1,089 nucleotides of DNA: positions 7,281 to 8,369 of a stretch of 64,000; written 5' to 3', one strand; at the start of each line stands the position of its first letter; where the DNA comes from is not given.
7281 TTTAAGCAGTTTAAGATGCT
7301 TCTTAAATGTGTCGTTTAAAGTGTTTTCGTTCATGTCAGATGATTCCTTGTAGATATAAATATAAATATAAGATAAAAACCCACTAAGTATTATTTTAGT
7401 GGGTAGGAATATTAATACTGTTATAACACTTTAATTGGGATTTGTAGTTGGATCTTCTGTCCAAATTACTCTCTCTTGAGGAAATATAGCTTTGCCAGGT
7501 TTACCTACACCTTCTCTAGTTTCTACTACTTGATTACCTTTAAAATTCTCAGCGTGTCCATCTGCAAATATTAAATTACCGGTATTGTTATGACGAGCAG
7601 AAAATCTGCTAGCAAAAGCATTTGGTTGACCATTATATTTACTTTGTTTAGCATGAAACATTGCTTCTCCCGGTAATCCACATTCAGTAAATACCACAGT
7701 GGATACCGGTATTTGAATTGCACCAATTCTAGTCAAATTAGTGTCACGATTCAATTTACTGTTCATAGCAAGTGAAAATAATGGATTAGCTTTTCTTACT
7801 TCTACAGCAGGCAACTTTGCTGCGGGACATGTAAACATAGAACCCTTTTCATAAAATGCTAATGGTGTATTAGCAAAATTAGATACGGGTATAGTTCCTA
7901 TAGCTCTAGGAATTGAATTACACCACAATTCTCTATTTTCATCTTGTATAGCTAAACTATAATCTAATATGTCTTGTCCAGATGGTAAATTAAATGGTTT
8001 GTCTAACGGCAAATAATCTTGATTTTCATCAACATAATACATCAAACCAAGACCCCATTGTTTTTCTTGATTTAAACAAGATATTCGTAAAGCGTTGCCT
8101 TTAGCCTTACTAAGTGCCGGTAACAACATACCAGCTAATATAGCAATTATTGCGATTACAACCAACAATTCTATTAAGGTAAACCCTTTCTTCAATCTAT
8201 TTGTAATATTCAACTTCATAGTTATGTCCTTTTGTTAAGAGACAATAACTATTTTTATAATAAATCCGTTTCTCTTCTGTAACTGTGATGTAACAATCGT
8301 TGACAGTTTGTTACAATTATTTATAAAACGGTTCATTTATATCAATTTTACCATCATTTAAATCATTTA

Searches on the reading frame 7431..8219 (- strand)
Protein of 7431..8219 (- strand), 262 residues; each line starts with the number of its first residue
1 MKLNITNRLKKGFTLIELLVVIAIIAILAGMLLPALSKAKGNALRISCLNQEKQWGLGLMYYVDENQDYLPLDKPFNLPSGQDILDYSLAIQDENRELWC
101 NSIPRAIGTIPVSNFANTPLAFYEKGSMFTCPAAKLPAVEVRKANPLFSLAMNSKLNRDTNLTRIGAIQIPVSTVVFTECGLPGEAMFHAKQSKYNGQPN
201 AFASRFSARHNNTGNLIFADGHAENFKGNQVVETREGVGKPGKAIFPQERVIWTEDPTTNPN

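Call 12: search_protein_families(library=pfam, proteins=[window:7431-8219:-], max_evalue=0.01)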
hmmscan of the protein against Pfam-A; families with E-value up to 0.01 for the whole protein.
window:7431-8219:- (262 aa): 1 family
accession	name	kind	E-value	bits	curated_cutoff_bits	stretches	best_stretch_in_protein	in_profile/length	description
PF07963.17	N_methyl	-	1.6e-09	37.4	21.2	1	8-33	2-27/27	Prokaryotic N-terminal methylation motif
